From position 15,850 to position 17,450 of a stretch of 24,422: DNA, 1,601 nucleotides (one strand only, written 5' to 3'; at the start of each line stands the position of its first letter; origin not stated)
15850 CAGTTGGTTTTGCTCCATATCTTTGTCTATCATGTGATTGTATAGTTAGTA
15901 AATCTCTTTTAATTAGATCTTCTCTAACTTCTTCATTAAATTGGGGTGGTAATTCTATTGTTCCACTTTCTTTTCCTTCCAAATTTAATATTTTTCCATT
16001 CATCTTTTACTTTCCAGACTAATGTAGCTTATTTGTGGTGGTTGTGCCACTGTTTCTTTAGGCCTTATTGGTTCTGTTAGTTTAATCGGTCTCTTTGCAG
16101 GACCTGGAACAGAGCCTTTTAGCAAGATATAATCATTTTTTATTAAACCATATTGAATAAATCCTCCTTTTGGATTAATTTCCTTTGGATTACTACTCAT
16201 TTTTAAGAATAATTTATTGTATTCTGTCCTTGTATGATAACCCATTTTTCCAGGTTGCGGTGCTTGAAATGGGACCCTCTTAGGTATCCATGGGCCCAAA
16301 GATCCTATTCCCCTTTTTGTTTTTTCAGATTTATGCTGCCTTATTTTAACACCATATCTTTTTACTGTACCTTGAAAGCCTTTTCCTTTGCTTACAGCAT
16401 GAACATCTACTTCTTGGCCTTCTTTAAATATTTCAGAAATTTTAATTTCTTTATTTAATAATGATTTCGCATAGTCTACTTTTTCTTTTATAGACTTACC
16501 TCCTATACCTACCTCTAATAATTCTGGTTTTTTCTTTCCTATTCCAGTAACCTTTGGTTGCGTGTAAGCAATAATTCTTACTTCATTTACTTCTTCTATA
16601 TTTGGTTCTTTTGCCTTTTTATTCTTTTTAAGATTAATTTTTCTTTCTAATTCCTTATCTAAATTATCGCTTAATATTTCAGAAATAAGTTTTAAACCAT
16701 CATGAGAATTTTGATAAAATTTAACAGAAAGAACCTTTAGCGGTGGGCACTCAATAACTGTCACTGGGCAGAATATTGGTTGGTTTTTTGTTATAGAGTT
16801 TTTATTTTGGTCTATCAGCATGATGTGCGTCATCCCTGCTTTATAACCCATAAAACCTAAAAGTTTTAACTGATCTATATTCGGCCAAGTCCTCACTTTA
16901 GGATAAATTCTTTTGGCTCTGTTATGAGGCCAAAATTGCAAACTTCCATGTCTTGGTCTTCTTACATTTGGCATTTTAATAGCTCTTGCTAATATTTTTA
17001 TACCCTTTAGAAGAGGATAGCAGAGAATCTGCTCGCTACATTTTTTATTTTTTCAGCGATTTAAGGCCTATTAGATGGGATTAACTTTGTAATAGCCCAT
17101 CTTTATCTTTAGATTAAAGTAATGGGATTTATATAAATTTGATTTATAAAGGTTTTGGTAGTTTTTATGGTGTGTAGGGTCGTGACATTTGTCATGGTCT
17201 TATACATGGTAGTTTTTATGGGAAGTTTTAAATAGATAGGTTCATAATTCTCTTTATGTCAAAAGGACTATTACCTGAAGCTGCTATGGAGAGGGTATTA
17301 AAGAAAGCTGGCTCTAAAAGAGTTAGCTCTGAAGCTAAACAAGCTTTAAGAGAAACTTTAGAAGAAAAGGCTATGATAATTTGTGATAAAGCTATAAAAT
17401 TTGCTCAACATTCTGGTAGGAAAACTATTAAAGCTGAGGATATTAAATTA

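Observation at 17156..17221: Direct repeat - long hairpin - direct repeat element upstream of the histone gene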

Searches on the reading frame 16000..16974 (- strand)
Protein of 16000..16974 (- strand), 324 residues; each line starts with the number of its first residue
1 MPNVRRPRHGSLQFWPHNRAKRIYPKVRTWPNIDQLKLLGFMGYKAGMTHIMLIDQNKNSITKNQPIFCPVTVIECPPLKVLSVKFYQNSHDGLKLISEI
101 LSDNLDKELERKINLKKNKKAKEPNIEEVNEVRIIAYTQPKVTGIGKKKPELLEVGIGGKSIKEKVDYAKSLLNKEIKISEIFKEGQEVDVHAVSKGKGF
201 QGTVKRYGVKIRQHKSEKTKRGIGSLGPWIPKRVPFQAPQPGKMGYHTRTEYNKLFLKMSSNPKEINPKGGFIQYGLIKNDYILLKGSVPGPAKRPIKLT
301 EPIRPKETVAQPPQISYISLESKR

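Call 10: search_protein_families(library=pfam, proteins=[window:16000-16974:-])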
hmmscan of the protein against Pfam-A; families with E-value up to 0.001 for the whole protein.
window:16000-16974:- (324 aa): 1 family
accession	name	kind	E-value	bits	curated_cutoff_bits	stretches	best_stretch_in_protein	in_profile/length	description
PF00297.29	Ribosomal_L3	-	5.8e-79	266.2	22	1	4-320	6-364/369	Ribosomal protein L3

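Call 12: find_homologous_proteins(query=window:16000-16974:-, max_evalue=1e-40)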
Query window:16000-16974:- (324 aa): 4312 proteins with E <= 1e-40 among 8000 candidates; the best 120 are listed.
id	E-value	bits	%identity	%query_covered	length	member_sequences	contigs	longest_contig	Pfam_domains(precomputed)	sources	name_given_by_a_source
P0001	6.8e-207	704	96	100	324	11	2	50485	PF00297.29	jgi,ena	-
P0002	7.0e-172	589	79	100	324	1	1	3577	PF00297.29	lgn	-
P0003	9.4e-156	536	73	100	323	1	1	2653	PF00297.29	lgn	-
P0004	2.6e-150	518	71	100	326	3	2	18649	PF00297.29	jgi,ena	-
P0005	1.5e-148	512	69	100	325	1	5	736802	PF00297.29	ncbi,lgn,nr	ncbi:MAG: 50S ribosomal protein L3 [Candidatus Woesearchaeota archaeon]|nr:MAG: 50S ribosomal protei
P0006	7.7e-144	497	69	100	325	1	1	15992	PF00297.29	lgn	-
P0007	2.7e-137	476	63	100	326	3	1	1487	PF00297.29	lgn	-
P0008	4.9e-133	461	63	100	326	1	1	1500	PF00297.29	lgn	-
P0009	1.1e-132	460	63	100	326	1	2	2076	PF00297.29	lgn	-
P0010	3.0e-130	452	63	100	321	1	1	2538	PF00297.29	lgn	-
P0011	6.3e-130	451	63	100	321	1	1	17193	PF00297.29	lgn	-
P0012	3.4e-129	449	62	100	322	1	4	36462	PF00297.29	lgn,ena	-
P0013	4.0e-128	445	61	99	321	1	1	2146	PF00297.29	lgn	-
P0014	4.2e-128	445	78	78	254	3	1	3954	PF00297.29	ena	-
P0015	5.0e-127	442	63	100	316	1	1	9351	PF00297.29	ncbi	-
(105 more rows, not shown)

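Call 14: find_encoding_contigs(protein=P0001, flank=3000, max_places=4)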
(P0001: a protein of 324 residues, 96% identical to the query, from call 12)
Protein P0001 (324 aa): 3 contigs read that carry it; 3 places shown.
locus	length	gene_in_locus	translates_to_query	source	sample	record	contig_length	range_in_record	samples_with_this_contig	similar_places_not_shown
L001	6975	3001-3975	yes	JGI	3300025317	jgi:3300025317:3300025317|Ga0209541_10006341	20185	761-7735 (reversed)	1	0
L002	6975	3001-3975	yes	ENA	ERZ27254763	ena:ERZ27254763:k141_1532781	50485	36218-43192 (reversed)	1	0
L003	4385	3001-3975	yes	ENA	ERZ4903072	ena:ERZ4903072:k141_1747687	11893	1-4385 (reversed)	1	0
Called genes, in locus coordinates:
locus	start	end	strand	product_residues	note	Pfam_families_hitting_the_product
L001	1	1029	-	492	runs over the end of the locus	PF00133:tRNA-synt_1, PF09334:tRNA-synt_1g, PF00133:tRNA-synt_1, PF01406:tRNA-synt_1e (weak), PF19303:Anticodon_3 (weak), PF08264:Anticodon_1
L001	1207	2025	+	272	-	-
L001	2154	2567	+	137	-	PF24441:DUF7560 (faint)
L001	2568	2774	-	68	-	PF00125:Histone (weak), PF00808:CBFD_NFYB_HMF, PF02969:TAF (weak)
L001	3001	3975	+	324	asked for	PF00297:Ribosomal_L3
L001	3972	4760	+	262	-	PF00573:Ribosomal_L4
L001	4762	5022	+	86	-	PF00276:Ribosomal_L23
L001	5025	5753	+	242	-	PF00181:Ribosomal_L2_N (weak), PF03947:Ribosomal_L2_C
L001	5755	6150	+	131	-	PF00203:Ribosomal_S19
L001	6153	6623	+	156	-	PF00237:Ribosomal_L22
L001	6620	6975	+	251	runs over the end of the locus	PF07650:KH_2, PF00189:Ribosomal_S3_C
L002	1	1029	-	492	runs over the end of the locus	PF00133:tRNA-synt_1, PF09334:tRNA-synt_1g, PF00133:tRNA-synt_1, PF01406:tRNA-synt_1e (weak), PF19303:Anticodon_3 (weak), PF08264:Anticodon_1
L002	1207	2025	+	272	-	-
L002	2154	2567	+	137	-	PF24441:DUF7560 (faint)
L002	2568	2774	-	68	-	PF00125:Histone (weak), PF00808:CBFD_NFYB_HMF, PF02969:TAF (weak)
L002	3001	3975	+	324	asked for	PF00297:Ribosomal_L3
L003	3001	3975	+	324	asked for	PF00297:Ribosomal_L3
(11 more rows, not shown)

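Call 15: find_encoding_contigs(protein=P0002, flank=3000, max_places=3)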
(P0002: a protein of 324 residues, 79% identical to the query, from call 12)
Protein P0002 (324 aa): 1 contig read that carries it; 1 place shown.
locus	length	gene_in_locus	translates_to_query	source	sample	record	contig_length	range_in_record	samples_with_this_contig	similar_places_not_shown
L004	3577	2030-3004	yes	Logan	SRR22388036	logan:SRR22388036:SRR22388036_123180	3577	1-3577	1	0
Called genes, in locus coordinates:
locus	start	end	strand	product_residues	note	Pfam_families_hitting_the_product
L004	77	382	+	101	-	-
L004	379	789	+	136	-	-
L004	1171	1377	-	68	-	PF00808:CBFD_NFYB_HMF, PF02969:TAF (faint), PF00125:Histone (weak), PF15630:CENP-S (weak)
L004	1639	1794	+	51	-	-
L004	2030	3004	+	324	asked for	PF00297:Ribosomal_L3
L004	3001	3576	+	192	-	?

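Call 16: find_encoding_contigs(protein=P0004, flank=3000, max_places=3)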
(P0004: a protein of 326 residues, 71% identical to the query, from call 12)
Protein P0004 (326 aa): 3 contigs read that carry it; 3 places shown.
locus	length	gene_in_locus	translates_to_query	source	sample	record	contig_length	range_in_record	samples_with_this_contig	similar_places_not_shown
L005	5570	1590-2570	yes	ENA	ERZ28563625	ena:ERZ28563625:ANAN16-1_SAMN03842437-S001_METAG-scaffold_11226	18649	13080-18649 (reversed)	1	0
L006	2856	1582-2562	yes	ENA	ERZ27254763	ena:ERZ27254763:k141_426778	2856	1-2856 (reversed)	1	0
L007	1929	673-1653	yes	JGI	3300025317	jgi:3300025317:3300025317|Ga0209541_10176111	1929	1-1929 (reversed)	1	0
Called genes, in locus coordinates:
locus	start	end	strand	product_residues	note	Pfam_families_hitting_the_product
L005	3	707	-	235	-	?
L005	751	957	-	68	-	-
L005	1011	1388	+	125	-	PF07366:SnoaL, PF12680:SnoaL_2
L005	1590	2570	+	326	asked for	PF00297:Ribosomal_L3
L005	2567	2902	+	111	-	-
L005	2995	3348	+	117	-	PF00573:Ribosomal_L4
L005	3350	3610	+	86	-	PF00276:Ribosomal_L23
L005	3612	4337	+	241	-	PF00181:Ribosomal_L2_N, PF03947:Ribosomal_L2_C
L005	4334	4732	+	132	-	PF00203:Ribosomal_S19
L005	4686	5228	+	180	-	PF00237:Ribosomal_L22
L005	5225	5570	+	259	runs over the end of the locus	PF07650:KH_2, PF00189:Ribosomal_S3_C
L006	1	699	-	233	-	?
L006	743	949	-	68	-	-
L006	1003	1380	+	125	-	PF07366:SnoaL, PF12680:SnoaL_2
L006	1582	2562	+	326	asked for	PF00297:Ribosomal_L3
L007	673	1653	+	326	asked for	PF00297:Ribosomal_L3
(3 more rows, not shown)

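Call 17: find_encoding_contigs(protein=P0005, flank=3000, max_places=3)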
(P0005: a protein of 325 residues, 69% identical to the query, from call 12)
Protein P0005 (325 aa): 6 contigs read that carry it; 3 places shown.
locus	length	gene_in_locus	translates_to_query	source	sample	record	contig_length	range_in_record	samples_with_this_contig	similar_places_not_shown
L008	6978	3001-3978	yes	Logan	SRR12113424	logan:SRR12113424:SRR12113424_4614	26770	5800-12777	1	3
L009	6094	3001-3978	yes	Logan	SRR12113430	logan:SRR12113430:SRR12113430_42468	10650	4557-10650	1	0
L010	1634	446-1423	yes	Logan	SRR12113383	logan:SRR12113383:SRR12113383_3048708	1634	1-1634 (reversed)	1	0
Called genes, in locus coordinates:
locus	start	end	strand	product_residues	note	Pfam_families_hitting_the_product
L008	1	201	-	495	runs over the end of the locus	PF00133:tRNA-synt_1, PF09334:tRNA-synt_1g, PF00133:tRNA-synt_1, PF01406:tRNA-synt_1e (weak), PF19303:Anticodon_3, PF08264:Anticodon_1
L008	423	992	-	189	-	PF14528:LAGLIDADG_3 (faint)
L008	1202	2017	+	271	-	PF03452:Anp1 (faint), PF00535:Glycos_transf_2 (faint)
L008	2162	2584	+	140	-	-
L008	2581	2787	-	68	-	PF02969:TAF, PF00808:CBFD_NFYB_HMF, PF00125:Histone, PF02291:TFIID-31kDa (weak)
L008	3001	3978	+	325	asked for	PF00297:Ribosomal_L3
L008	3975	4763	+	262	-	PF00573:Ribosomal_L4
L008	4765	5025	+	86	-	PF00276:Ribosomal_L23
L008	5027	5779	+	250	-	PF00181:Ribosomal_L2_N (weak), PF03947:Ribosomal_L2_C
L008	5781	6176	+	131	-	PF00203:Ribosomal_S19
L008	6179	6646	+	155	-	PF00237:Ribosomal_L22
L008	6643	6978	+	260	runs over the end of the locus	PF07650:KH_2, PF00189:Ribosomal_S3_C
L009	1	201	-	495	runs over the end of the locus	PF00133:tRNA-synt_1, PF09334:tRNA-synt_1g, PF00133:tRNA-synt_1, PF01406:tRNA-synt_1e (weak), PF19303:Anticodon_3, PF08264:Anticodon_1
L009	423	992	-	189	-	PF14528:LAGLIDADG_3 (faint)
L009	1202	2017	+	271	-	PF03452:Anp1 (faint), PF00535:Glycos_transf_2 (faint)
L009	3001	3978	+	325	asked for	PF00297:Ribosomal_L3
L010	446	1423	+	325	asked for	PF00297:Ribosomal_L3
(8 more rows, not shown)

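Call 20: find_encoding_contigs(protein=window:16000-16974:-, flank=10000, max_places=10)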
Protein window:16000-16974:- (324 aa): 23 contigs read that carry it; 10 places shown.
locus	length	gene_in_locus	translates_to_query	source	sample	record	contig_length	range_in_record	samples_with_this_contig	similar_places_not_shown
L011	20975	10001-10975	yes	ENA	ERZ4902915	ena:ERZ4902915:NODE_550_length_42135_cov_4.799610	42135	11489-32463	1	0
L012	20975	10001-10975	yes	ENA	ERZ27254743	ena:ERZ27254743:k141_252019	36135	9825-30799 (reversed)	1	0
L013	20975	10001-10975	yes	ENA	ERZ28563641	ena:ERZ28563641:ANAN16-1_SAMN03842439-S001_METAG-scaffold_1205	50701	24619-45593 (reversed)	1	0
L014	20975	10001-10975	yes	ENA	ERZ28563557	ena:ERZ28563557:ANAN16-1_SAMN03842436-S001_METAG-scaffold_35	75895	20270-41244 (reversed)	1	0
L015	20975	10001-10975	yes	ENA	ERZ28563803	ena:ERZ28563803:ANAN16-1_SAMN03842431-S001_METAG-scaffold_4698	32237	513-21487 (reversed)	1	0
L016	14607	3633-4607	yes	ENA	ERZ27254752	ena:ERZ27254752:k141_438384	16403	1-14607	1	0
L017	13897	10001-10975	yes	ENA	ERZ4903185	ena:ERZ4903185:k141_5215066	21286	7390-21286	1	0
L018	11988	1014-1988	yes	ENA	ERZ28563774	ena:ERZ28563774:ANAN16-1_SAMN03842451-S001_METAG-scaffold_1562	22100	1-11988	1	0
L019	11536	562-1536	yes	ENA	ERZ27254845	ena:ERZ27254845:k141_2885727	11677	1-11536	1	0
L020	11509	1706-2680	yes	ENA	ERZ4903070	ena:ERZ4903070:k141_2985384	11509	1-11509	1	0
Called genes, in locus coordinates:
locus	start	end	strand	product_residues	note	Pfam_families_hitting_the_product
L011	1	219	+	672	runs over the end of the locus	PF14551:MCM_N (weak), PF17207:MCM_OB, PF00493:MCM, PF07728:AAA_5 (weak), PF01078:Mg_chelatase (weak), PF17855:MCM_lid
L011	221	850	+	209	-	PF01336:tRNA_anti-codon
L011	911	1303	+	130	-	PF01873:eIF-5_eIF-2B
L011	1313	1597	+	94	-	PF04242:DUF424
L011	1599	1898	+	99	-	PF04981:NMD3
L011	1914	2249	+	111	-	PF01176:eIF-1a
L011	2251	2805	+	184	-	PF00013:KH_1, PF21800:KH_KRR1_2nd, PF22891:KH_PNO1_2nd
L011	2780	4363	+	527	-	PF02518:HATPase_c, PF13589:HATPase_c_3, PF09239:Topo-VIb_trans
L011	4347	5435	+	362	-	PF04406:TP6A_N, PF20768:Topo_VI_alpha, PF21180:TOP6A-Spo11_Toprim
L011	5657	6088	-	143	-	-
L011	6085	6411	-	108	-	PF01588:tRNA_bind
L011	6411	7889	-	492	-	PF00133:tRNA-synt_1, PF09334:tRNA-synt_1g, PF19303:Anticodon_3 (faint), PF09334:tRNA-synt_1g, PF00133:tRNA-synt_1, PF01406:tRNA-synt_1e (weak), PF08264:Anticodon_1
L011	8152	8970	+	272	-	-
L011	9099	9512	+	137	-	PF24441:DUF7560 (faint)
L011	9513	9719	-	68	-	PF00125:Histone, PF15511:CENP-T_C (weak), PF00808:CBFD_NFYB_HMF, PF02969:TAF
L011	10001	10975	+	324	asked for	PF00297:Ribosomal_L3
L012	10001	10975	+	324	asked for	PF00297:Ribosomal_L3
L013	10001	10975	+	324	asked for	PF00297:Ribosomal_L3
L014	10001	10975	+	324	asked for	PF00297:Ribosomal_L3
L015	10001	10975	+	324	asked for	PF00297:Ribosomal_L3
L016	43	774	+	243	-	-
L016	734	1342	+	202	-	PF27257:HI_0787_N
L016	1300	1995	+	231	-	PF12705:PDDEXK_1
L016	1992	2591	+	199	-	-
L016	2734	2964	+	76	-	-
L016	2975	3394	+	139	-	PF13020:NOV_C (weak)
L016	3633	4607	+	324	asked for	PF00297:Ribosomal_L3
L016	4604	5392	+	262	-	PF00573:Ribosomal_L4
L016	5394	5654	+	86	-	PF00276:Ribosomal_L23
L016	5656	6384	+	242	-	PF00181:Ribosomal_L2_N (weak), PF03947:Ribosomal_L2_C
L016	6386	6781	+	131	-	PF00203:Ribosomal_S19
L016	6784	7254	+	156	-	PF00237:Ribosomal_L22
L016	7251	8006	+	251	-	PF07650:KH_2, PF00189:Ribosomal_S3_C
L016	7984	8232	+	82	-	PF00831:Ribosomal_L29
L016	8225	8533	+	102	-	PF01253:SUI1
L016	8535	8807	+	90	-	PF01868:RNase_P-MRP_p29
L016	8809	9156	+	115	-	PF00366:Ribosomal_S17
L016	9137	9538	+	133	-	PF00238:Ribosomal_L14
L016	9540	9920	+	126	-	PF16906:Ribosomal_L26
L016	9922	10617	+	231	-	PF08071:RS4NT, PF01479:S4, PF00900:Ribosomal_S4e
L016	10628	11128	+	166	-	PF00281:Ribosomal_L5, PF00673:Ribosomal_L5_C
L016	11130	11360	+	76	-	PF00253:Ribosomal_S14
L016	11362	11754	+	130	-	PF00410:Ribosomal_S8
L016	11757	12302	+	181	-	PF00347:Ribosomal_L6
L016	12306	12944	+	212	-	PF01655:Ribosomal_L32e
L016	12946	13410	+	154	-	PF01280:Ribosomal_L19e, PF25476:Ribosomal_L19e_C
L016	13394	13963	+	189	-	PF17144:Ribosomal_L5e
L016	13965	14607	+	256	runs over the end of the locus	PF00333:Ribosomal_S5, PF03719:Ribosomal_S5_C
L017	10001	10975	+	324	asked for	PF00297:Ribosomal_L3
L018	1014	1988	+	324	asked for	PF00297:Ribosomal_L3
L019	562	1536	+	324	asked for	PF00297:Ribosomal_L3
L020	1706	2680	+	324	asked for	PF00297:Ribosomal_L3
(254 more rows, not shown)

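Call 69: search_protein_families(library=padloc, proteins=[L016:43-774:+, L016:734-1342:+, L016:1300-1995:+, L016:1992-2591:+, L016:2734-2964:+, L016:2975-3394:+], max_evalue=0.001)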
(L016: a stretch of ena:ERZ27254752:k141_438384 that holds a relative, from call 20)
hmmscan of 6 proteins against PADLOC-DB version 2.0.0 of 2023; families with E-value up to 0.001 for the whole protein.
L016:43-774:+ (243 aa): 0 families

L016:734-1342:+ (202 aa): 0 families

L016:1300-1995:+ (231 aa): 5 families
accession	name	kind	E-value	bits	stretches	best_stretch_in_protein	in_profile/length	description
PDLC01250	Cas4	-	9.9e-09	33.7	1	26-203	6-127/168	"CAS-I,CAS-II,CAS-III,CAS-IV,CAS-V,CAS-VI; acquisition_associated"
PDLC00944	Cas4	-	3.1e-08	32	1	108-222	58-159/177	Cas4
PDLC00943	Cas4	-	1.4e-07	29.7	1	108-199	59-148/180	CRISPR-associated protein Cas4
PDLC01447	Cas4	-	4.7e-07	28.4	1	20-205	4-118/161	"CAS-I,CAS-II,CAS-III,CAS-IV,CAS-V,CAS-VI; acquisition_associated"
PDLC02087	Cas4b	-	8.5e-05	20.7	1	114-181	71-137/189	-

L016:1992-2591:+ (199 aa): 0 families

L016:2734-2964:+ (76 aa): 0 families

L016:2975-3394:+ (139 aa): 1 family
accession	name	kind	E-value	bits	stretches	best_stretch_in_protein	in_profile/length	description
PDLC03969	TmtA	-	2.4e-06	23.4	1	5-59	1388-1440/1563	-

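Call 71: search_protein_families(library=pfam, proteins=[L016:43-774:+, L016:734-1342:+, L016:1992-2591:+, L016:2734-2964:+], max_evalue=0.01)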
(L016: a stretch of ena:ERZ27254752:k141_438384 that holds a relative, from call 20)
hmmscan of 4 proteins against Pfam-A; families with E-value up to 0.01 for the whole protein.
L016:43-774:+ (243 aa): 1 family
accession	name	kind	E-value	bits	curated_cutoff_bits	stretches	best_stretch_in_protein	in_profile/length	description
PF03167.25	UDG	-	0.00054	20.5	24.3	1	38-221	9-137/141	Uracil DNA glycosylase superfamily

L016:734-1342:+ (202 aa): 0 families

L016:1992-2591:+ (199 aa): 0 families

L016:2734-2964:+ (76 aa): 0 families

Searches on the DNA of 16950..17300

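Call 9: search_rna_families(source=window, start=16950, end=17300, threshold=evalue, max_evalue=10)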
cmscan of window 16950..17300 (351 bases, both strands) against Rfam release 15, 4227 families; matches with E-value up to 10: 4.
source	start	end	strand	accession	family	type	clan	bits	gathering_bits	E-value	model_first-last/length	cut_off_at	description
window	17051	17146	-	RF02364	Yfr13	Gene; sRNA;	-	22.5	39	0.2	1-98/98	no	Cyanobacterial functional RNA 13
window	17033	17059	-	RF03528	mir-1264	Gene; miRNA;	-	15.6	79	2.4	18-44/67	no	mir-1264 microRNA precursor family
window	16980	17043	-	RF00046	snoR30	Gene; snRNA; snoRNA; CD-box;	CL00073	13.4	60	4.8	1-96/96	no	Small nucleolar RNA R30/Z108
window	17016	17148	+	RF01828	SprD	Gene; sRNA;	-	11.5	100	6.1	1-142/142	no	Small pathogenicity island RNA D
